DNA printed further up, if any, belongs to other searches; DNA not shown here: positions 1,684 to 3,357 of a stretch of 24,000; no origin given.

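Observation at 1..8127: Orphan operon: three paralogous B12-dependent radical SAM enzymes, a SAM methyltransferase, a membrane metallophosphoesterase and two GNAT/FemAB-fold acyltransferases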

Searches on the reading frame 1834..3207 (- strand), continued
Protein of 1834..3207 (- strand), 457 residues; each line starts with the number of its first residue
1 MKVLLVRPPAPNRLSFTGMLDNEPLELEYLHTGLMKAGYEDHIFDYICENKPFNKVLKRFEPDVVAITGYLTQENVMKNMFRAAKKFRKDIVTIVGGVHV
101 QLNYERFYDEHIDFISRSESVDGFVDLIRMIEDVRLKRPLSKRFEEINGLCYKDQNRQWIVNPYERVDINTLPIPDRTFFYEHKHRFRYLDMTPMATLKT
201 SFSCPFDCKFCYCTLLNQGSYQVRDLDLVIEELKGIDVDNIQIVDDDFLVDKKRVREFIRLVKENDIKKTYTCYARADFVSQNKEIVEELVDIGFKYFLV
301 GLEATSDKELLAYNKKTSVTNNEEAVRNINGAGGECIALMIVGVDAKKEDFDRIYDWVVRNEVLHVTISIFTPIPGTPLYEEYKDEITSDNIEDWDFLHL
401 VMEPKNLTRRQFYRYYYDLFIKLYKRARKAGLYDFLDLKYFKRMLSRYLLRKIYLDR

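Call 52: find_homologous_proteins(query=L001:9271-10593:+, max_evalue=1e-20)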
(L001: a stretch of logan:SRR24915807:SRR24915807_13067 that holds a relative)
Query L001:9271-10593:+ (440 aa): 2209 proteins with E <= 1e-20 among 7234 candidates; the best 120 are listed.
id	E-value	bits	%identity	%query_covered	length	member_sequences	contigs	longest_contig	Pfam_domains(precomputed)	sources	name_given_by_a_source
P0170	1.0e-296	1002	100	100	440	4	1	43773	PF04055.28,PF02310.25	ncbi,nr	ncbi:MAG: radical SAM protein [Peptostreptococcaceae bacterium]|nr:radical SAM protein [Peptostrepto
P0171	2.2e-267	905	89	100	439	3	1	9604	PF04055.28,PF02310.25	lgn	-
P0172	6.6e-267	904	88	100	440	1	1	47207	PF04055.28,PF02310.25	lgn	-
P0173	1.2e-265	899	88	100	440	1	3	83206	PF04055.28,PF02310.25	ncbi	-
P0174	4.5e-261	884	88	98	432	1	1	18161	PF04055.28,PF02310.25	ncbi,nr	ncbi:MAG: radical SAM protein [Peptostreptococcaceae bacterium]|nr:radical SAM protein [Peptostrepto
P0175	1.8e-253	859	83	100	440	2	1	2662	PF04055.28,PF02310.25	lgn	-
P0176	7.9e-250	847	83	100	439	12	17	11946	PF04055.28,PF02310.25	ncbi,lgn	-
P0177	1.6e-249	846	82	100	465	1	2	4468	PF04055.28,PF02310.25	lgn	-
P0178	8.3e-249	844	82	100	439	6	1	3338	PF04055.28,PF02310.25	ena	-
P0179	1.9e-248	843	82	100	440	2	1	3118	PF04055.28,PF02310.25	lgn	-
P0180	3.2e-248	842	82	99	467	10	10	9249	PF04055.28,PF02310.25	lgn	-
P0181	1.1e-247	840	81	100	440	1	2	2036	PF04055.28,PF02310.25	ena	-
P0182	7.6e-246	834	80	100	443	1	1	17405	PF04055.28,PF02310.25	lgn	-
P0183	2.2e-235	800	78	100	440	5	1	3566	PF04055.28,PF02310.25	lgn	-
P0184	4.0e-234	796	78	100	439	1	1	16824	PF04055.28,PF02310.25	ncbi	-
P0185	9.8e-233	791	78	100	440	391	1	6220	PF04055.28,PF02310.25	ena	-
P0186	3.3e-229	779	75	100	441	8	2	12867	PF04055.28,PF02310.25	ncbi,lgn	-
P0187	1.5e-228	777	75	100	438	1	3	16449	PF04055.28,PF02310.25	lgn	-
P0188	2.8e-226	770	75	100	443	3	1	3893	PF04055.28,PF02310.25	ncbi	-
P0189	5.5e-224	762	87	86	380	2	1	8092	PF04055.28,PF02310.25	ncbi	-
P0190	1.5e-213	728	71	99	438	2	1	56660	PF04055.28,PF02310.25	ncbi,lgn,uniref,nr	ncbi:Radical SAM superfamily enzyme YgiQ, UPF0313 family [Anaerovirgula multivorans]|uniref:Radical 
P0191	3.3e-213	727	72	99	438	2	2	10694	PF04055.28,PF02310.25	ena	-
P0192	4.3e-213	726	71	99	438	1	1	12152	PF04055.28,PF02310.25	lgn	-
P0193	4.4e-213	726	72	99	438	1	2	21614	PF04055.28,PF02310.25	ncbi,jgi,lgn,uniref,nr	ncbi:Radical SAM superfamily enzyme YgiQ, UPF0313 family [Geosporobacter subterraneus DSM 17957]|uni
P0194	1.3e-212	725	71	99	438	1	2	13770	PF04055.28,PF19864.6,PF02310.25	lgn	-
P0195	1.5e-212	725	71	99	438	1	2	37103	PF04055.28,PF19864.6,PF02310.25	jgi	jgi:radical SAM superfamily enzyme YgiQ (UPF0313 family)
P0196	3.6e-212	723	71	99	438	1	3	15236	PF04055.28,PF02310.25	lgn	-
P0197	4.0e-212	723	71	99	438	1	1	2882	PF04055.28,PF02310.25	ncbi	-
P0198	6.0e-212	723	70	99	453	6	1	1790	PF04055.28,PF02310.25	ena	-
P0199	1.4e-211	721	71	99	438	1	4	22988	PF04055.28,PF02310.25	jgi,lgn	jgi:radical SAM superfamily enzyme YgiQ (UPF0313 family)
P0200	1.6e-211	721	71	99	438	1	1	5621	PF04055.28,PF19864.6,PF02310.25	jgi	jgi:radical SAM superfamily enzyme YgiQ (UPF0313 family)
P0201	1.8e-210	718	71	99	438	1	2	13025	PF04055.28,PF02310.25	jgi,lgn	jgi:radical SAM superfamily enzyme YgiQ (UPF0313 family)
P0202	1.9e-210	718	70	99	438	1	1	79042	PF04055.28,PF02310.25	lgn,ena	-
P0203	3.7e-210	717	70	99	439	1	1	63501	PF04055.28,PF02310.25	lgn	-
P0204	5.0e-210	716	70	99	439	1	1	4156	PF04055.28,PF02310.25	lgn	-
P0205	6.5e-210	716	69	99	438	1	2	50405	PF04055.28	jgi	jgi:radical SAM superfamily enzyme YgiQ (UPF0313 family)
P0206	9.8e-210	715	70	99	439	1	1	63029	PF04055.28,PF02310.25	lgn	-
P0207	1.4e-209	715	69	99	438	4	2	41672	PF04055.28,PF19864.6,PF02310.25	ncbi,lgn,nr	ncbi:MAG: B12-binding domain-containing radical SAM protein [Tissierellales bacterium]|nr:B12-bindin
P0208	1.6e-209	715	68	99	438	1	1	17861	PF04055.28,PF02310.25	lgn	-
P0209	6.6e-209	713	70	99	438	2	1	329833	PF04055.28,PF02310.25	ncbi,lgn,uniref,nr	ncbi:B12-binding domain-containing radical SAM protein [Alkaliphilus transvaalensis]|uniref:B12-bind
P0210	6.8e-209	712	70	99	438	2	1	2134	PF04055.28,PF02310.25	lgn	-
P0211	8.4e-209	712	69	99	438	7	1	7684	PF04055.28,PF02310.25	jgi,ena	-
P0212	8.6e-209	712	70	99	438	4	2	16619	PF04055.28,PF02310.25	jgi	jgi:radical SAM superfamily enzyme YgiQ (UPF0313 family)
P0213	1.1e-208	712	68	99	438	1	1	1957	PF04055.28,PF02310.25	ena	-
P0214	1.8e-208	711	70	99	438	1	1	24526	PF04055.28,PF02310.25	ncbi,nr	ncbi:MAG: radical SAM protein [Eubacteriales bacterium]|nr:radical SAM protein [Eubacteriales bacter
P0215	1.8e-208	711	68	99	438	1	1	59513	PF04055.28,PF02310.25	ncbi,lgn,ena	-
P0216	2.1e-208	711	70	99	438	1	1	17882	PF04055.28,PF02310.25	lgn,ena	-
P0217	6.6e-208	709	68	99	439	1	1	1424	PF04055.28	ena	-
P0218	7.0e-208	709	69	99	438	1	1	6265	PF04055.28,PF02310.25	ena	-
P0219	7.8e-208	709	69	99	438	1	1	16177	PF04055.28,PF02310.25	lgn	-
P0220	8.0e-208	709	69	99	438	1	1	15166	PF04055.28,PF02310.25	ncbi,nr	ncbi:MAG: B12-binding domain-containing radical SAM protein [Dethiosulfatibacter sp.]|nr:B12-binding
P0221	1.3e-207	708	69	99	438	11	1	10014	PF04055.28,PF02310.25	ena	-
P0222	1.7e-207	708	69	99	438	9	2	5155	PF04055.28,PF02310.25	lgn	-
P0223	1.9e-207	708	70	99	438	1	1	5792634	PF04055.28,PF02310.25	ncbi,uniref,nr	ncbi:B12-binding domain-containing radical SAM protein [Geosporobacter ferrireducens]|uniref:B12-bin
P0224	2.1e-207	708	69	99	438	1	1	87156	PF04055.28,PF02310.25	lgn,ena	-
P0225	2.9e-207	707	70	99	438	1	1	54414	PF04055.28,PF02310.25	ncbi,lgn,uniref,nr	ncbi:B12-binding domain-containing radical SAM protein [Geosporobacter ferrireducens]|uniref:B12-bin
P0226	3.4e-207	707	69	99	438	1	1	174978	PF04055.28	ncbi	-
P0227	4.2e-207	707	68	99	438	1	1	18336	PF04055.28,PF02310.25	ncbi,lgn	-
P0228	4.3e-207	707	68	99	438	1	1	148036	PF04055.28,PF02310.25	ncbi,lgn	ncbi:MAG: B12-binding domain-containing radical SAM protein [Bacillota bacterium]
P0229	6.9e-207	706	69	99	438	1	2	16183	PF04055.28,PF02310.25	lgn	-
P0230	1.3e-206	705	68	100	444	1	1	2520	PF04055.28,PF02310.25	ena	-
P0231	1.7e-206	705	68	99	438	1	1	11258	PF04055.28,PF02310.25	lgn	-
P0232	2.0e-206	704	68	99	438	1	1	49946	PF04055.28,PF02310.25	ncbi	ncbi:MAG: radical SAM protein [Thermotaleaceae bacterium]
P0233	2.3e-206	704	68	99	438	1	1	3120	PF04055.28,PF02310.25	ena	-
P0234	4.2e-206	703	68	99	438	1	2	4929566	PF04055.28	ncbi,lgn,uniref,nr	ncbi:Radical SAM domain protein [Alkaliphilus metalliredigens QYMF]|uniref:Radical SAM domain protei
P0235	5.3e-206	703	68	99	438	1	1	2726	PF04055.28,PF02310.25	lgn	-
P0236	5.7e-206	703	68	99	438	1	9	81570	PF04055.28,PF02310.25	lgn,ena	-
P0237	6.0e-206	703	68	99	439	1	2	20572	PF04055.28,PF02310.25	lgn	-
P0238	6.6e-206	703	68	99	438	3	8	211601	PF04055.28,PF02310.25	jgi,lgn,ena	-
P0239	7.3e-206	702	68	99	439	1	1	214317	PF04055.28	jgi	jgi:radical SAM superfamily enzyme YgiQ (UPF0313 family)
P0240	1.1e-205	702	68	99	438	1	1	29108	PF04055.28,PF02310.25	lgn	-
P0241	1.7e-205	701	68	99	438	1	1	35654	PF04055.28,PF02310.25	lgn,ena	-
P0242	2.0e-205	701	68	99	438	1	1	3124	PF04055.28,PF02310.25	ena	-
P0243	2.1e-205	701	68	99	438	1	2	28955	PF04055.28,PF02310.25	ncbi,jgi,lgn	-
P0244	2.8e-205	701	68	99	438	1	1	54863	PF04055.28,PF02310.25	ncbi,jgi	-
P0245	2.9e-205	701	68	99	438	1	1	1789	PF04055.28,PF02310.25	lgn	-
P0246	4.2e-205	700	68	99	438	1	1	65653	PF04055.28,PF02310.25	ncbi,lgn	-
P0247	8.3e-205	699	67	99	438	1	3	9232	PF04055.28,PF02310.25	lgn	-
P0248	8.3e-205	699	68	99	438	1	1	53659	PF04055.28,PF02310.25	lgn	-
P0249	2.1e-204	698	67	99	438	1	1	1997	PF04055.28,PF02310.25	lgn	-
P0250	2.2e-204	698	67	99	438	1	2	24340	PF04055.28,PF19864.6,PF02310.25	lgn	-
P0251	3.5e-204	697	68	99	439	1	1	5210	PF04055.28,PF02310.25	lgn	-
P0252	3.7e-204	697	67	99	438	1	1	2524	PF04055.28,PF19864.6,PF02310.25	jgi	-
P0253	4.5e-204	697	68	100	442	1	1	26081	PF04055.28,PF02310.25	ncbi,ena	-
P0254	1.7e-203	695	68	100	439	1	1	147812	PF04055.28,PF02310.25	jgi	jgi:radical SAM superfamily enzyme YgiQ (UPF0313 family)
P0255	1.7e-203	695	67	100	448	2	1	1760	PF04055.28,PF02310.25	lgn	-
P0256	3.1e-203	694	67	99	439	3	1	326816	PF04055.28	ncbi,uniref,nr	ncbi:B12-binding domain-containing radical SAM protein [Anaeromicrobium sediminis]|uniref:B12-bindin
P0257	4.0e-203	693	68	99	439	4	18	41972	PF04055.28,PF02310.25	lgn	-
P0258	4.4e-203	693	67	99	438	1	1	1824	PF04055.28,PF19864.6,PF02310.25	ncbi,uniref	ncbi:Ribosomal protein S12 methylthiotransferase RimO [bioreactor metagenome]|uniref:Ribosomal prote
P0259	7.8e-203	693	67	99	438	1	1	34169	PF04055.28,PF19864.6,PF02310.25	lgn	-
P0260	1.5e-202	692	67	100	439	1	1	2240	PF04055.28,PF02310.25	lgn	-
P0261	5.3e-202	690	67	99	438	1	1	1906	PF04055.28,PF02310.25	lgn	-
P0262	9.4e-202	689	66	100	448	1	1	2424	PF04055.28,PF02310.25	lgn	-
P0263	1.3e-201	689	66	100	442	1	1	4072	PF04055.28,PF02310.25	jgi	jgi:radical SAM superfamily enzyme YgiQ (UPF0313 family)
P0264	3.9e-201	687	66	99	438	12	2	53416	PF04055.28,PF02310.25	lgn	-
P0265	5.2e-201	687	66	100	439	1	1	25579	PF04055.28,PF02310.25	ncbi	-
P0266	6.5e-201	686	66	99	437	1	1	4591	PF04055.28,PF02310.25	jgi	jgi:radical SAM superfamily enzyme YgiQ (UPF0313 family)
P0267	1.1e-200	685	66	99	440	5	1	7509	PF04055.28,PF02310.25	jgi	jgi:radical SAM superfamily enzyme YgiQ (UPF0313 family)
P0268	1.6e-200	685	65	100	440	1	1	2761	PF04055.28,PF02310.25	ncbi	-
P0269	2.2e-200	684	66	99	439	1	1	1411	PF04055.28,PF19864.6,PF02310.25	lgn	-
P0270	3.5e-200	684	67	100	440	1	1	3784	PF04055.28,PF02310.25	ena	-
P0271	3.5e-200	684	65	99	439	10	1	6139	PF04055.28,PF02310.25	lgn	-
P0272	9.2e-200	682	66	100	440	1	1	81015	PF04055.28,PF02310.25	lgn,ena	-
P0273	1.1e-199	682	66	99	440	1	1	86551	PF04055.28,PF02310.25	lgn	-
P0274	1.6e-199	682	67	100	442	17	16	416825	PF04055.28,PF02310.25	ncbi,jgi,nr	ncbi:MAG TPA: B12-binding domain-containing radical SAM protein [Clostridiaceae bacterium]|jgi:radic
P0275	1.7e-199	682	66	99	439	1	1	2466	PF04055.28,PF02310.25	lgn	-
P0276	2.0e-199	681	67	99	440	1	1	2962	PF04055.28,PF02310.25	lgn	-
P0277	2.0e-199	681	66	99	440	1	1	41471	PF04055.28,PF02310.25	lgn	-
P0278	2.1e-199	681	67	100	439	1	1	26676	PF04055.28,PF02310.25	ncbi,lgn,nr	ncbi:MAG: radical SAM protein [Clostridiaceae bacterium]|nr:radical SAM protein [Clostridiaceae bact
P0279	3.0e-199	681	66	100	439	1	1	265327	PF04055.28,PF02310.25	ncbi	-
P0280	4.8e-199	680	66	99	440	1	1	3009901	PF04055.28,PF02310.25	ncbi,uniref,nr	ncbi:B12-binding domain-containing radical SAM protein [Sedimentibacter sp. MB31-C6]|uniref:B12-bind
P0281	5.1e-199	680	66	99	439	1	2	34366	PF04055.28,PF02310.25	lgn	-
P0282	5.9e-199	680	65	99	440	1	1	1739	PF04055.28,PF02310.25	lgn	-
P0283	6.2e-199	680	67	100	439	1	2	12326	PF04055.28,PF02310.25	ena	-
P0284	6.6e-199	680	66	99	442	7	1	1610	PF04055.28,PF02310.25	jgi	jgi:radical SAM superfamily enzyme YgiQ (UPF0313 family)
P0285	7.2e-199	679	65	99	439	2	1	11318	PF04055.28,PF02310.25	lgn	-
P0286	9.2e-199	679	66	99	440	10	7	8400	PF04055.28,PF02310.25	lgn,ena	-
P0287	1.3e-198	679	66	100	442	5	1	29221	PF04055.28,PF02310.25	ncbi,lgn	-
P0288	1.5e-198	678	66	100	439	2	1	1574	PF04055.28,PF02310.25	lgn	-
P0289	2.7e-198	678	65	100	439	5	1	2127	PF04055.28,PF02310.25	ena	-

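Call 53: find_encoding_contigs(protein=P0234, flank=10000, max_places=1)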
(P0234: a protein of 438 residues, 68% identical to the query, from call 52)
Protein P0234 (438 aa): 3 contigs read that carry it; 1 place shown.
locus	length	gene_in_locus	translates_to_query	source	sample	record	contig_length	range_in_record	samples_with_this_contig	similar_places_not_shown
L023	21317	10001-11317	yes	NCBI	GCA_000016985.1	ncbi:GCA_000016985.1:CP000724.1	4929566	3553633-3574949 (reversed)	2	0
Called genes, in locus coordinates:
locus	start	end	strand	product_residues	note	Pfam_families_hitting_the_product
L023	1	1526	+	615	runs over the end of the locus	PF00009:GTP_EFTU, PF03144:GTP_EFTU_D2 (faint), PF01926:MMR_HSR1 (faint), PF22594:GTP-eEF1A_C, PF01583:APS_kinase (faint)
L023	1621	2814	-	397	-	PF17785:PUA_3, PF10672:Methyltrans_SAM, PF03602:Cons_hypoth95 (weak)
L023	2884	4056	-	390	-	PF00155:Aminotran_1_2, PF01053:Cys_Met_Meta_PP (weak)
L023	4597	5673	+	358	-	-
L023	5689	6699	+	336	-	PF13480:Acetyltransf_6 (weak)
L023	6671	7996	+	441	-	PF02310:B12-binding, PF04055:Radical_SAM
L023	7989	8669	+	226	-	PF02353:CMAS (weak), PF13489:Methyltransf_23, PF13679:Methyltransf_32 (weak), PF01209:Ubie_methyltran, PF13847:Methyltransf_31, PF08241:Methyltransf_11, PF08242:Methyltransf_12, PF13649:Methyltransf_25, +3 more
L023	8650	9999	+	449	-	PF02310:B12-binding, PF04055:Radical_SAM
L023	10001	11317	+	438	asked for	PF04055:Radical_SAM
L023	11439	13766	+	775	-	-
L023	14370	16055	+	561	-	PF05157:MshEN, PF00437:T2SSE, PF13401:AAA_22 (faint)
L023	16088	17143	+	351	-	PF00437:T2SSE, PF25199:nSTAND_NTPase5 (weak)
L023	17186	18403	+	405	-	PF28597:T2SSF_N, PF20990:DUF2207_C (weak), PF00482:T2SSF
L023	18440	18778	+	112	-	PF07963:N_methyl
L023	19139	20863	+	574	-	PF07963:N_methyl (weak)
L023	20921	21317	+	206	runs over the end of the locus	PF07963:N_methyl (weak)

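Call 68: search_protein_families(library=pfam, proteins=[L023:11439-13766:+], max_evalue=0.001)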
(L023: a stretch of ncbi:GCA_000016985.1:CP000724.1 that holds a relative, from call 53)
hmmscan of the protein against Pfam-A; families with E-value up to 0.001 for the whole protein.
L023:11439-13766:+ (775 aa): 9 families
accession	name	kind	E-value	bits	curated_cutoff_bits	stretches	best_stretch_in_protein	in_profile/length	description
PF13487.12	HD_5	-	1.1e-36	126.6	27.2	1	608-766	9-170/170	HD domain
PF00990.26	GGDEF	-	8.1e-34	117.2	23.8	1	444-588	2-156/161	Diguanylate cyclase, GGDEF domain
PF13426.13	PAS_9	-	4.1e-31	107.7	27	3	208-303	4-100/103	PAS domain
PF00989.32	PAS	-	4.7e-26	91.5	22.6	3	320-414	6-97/113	PAS fold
PF13188.13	PAS_8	-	6.1e-23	80.3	21.8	3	200-246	6-49/65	PAS domain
PF01966.28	HD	-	2.3e-19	70.2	22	1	615-735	3-116/116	HD domain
PF08448.16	PAS_4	-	1.4e-15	57.9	23.1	2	201-304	1-105/110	PAS fold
PF08447.18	PAS_3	-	2.8e-14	53.6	25.6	1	344-413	4-75/89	PAS fold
PF12860.13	PAS_7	-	1.4e-07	32.1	27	0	330-436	6-114/115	PAS fold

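Call 95: search_protein_families(library=padloc, proteins=[window:1834-3207:-, L001:7870-9255:+, L001:9271-10593:+], max_evalue=0.001)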
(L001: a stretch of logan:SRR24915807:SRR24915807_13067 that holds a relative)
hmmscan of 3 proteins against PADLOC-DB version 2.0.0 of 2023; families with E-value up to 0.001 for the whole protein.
window:1834-3207:- (457 aa): 1 family
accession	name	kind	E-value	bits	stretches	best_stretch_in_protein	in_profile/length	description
PDLC04689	PDC-M51A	-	1.3e-07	28.8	1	189-384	178-375/420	-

L001:7870-9255:+ (461 aa): 1 family
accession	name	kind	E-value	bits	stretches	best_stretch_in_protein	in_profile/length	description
PDLC04689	PDC-M51A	-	1.1e-06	25.8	1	193-387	187-383/420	-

L001:9271-10593:+ (440 aa): 1 family
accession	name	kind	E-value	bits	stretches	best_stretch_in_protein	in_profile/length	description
PDLC04689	PDC-M51A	-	2.1e-14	51.2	1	62-352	71-374/420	-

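Call 98: search_dna_similar(query=L001:9271-10593:+, collection=plasmids, mode=protein, max_evalue=1e-30, max_rows=10)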
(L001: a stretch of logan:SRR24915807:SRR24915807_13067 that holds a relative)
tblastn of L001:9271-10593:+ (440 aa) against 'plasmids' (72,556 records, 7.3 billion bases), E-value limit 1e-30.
Records with a match: 13; places in all: 18; records where one place covers at least 80% of the query: 7.
Best place of each record, by identity: 60-80% 1; <60% 12.
By first word of the organism name: Vibrio 3; Acetoanaerobium 1; Paraclostridium 1; Treponema 1; Synechocystis 1; Citrobacter 1; Clostridium 1; Rhodobacteraceae 1; Chondrinema 1; Aureibacter 1; and 1 more.
By predicted mobility (MOB-suite, as given by PLSDB): non-mobilizable 11; mobilizable 2.
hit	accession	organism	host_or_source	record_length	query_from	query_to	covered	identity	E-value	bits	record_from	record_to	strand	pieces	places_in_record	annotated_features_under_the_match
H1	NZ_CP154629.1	Acetoanaerobium noterae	cell culture,Sludge of a digestion ...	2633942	4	439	99%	63.9%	3e-177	556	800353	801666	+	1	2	none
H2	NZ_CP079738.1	Paraclostridium bifermentans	whole organism,soil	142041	57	433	86%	35.4%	8e-61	221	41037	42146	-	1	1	radical SAM protein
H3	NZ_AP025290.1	Treponema saccharophilum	-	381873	58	428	84%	34.9%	3e-59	216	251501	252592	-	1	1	radical SAM protein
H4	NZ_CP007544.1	Synechocystis sp. PCC 6714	-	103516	58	427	84%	34.3%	2e-61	223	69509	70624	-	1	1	radical SAM protein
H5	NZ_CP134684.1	Citrobacter portucalensis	Larus michahellis,bacteria,cloaca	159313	58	433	85%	33.6%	2e-57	211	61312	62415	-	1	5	radical SAM protein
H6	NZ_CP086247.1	Clostridium sp. CF011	single colony,bovine feces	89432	59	394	76%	32.3%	1e-48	185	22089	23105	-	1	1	radical SAM protein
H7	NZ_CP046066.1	Vibrio sp. THAF191d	pure culture,Surface of a polyethylene ...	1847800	61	393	76%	31.1%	3e-47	181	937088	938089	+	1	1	none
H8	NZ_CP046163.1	Vibrio sp. THAF191c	pure culture,Surface of a polyethylene ...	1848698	61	393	76%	31.1%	3e-47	181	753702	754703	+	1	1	none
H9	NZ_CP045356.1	Vibrio sp. THAF64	pure culture,Surface of a sandy ...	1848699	61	393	76%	31.1%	3e-47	181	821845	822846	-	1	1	none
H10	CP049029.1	Rhodobacteraceae bacterium SC52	Apostichopus japonicus,pure ...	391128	58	423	83%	28.1%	5e-33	139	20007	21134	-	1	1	B12-binding domain-containing radical SAM protein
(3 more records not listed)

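Call 99: get_annotated_region(hit=H1, flank=9000)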
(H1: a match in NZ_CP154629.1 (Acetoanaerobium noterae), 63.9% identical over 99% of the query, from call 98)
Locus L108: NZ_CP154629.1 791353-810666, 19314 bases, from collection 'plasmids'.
description: Acetoanaerobium noterae strain DSL2 plasmid pTPELB2, complete sequence
organism: Acetoanaerobium noterae (NCBI taxid 745369)
taxonomy: Bacteria; Bacillota; Clostridia; Peptostreptococcales; Filifactoraceae; Acetoanaerobium; Acetoanaerobium noterae
host: -; source: cell culture,Sludge of a digestion tower of a wastewater treatment plant; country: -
typing (MOB-suite, as given by PLSDB): non-mobilizable
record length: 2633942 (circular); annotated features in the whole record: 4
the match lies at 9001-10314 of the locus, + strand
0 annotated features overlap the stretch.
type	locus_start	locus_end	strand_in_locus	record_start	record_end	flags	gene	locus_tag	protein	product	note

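Call 101: search_solved_structures(query=L108:2581-3636:+, max_evalue=0.001)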
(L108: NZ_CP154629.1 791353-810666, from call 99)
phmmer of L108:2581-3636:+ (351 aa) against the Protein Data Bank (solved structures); distinct sequences matched with E-value up to 0.001: 0.

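Call 102: search_solved_structures(query=L108:1374-2519:+, max_evalue=0.001)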
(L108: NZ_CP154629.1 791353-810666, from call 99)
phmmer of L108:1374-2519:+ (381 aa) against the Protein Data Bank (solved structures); distinct sequences matched with E-value up to 0.001: 15.
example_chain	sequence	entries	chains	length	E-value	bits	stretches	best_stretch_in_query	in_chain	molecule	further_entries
2iub_A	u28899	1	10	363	6.3e-65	222.9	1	37-381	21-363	DIVALENT CATION TRANSPORT-RELATED PROTEIN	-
8tmb_A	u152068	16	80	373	6.9e-65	222.8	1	38-381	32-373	Cobalt/magnesium transport protein CorA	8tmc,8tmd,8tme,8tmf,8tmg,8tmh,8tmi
3jcf_A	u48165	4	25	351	7.7e-65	222.6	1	38-381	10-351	Magnesium transport protein CorA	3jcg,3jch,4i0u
2bbj_A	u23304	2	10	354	8.2e-65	222.5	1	38-381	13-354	divalent cation transport-related protein | Magnesium transport protein corA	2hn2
5jtg_A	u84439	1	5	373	5.3e-63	216.6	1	38-381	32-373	Cobalt/magnesium transport protein CorA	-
5jrw_A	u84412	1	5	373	8.6e-63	215.9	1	38-381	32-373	Cobalt/magnesium transport protein CorA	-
4eeb_A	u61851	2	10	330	1.4e-59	205.3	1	52-381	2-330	Magnesium transport protein CorA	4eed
8slb_A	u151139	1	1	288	1.8e-42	149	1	38-295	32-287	Cobalt/magnesium transport protein CorA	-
2bbh_A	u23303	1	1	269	7.7e-42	147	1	38-295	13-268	divalent cation transport-related protein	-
2hn1_A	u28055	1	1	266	6e-36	127.6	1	33-290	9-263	Magnesium and cobalt transporter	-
4cy4_A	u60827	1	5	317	1.1e-24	90.6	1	87-380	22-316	MAGNESIUM TRANSPORT PROTEIN CORA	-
4ev6_A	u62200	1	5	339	1.7e-24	89.9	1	84-380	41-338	Magnesium transport protein CorA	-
7nh9_A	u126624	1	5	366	2e-16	63.3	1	167-373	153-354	CmaX protein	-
5n9y_A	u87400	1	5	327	1.1e-15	61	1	163-380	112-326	Zinc transport protein ZntB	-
4egw_A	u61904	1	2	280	1.4e-11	47.4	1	84-321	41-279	Magnesium transport protein CorA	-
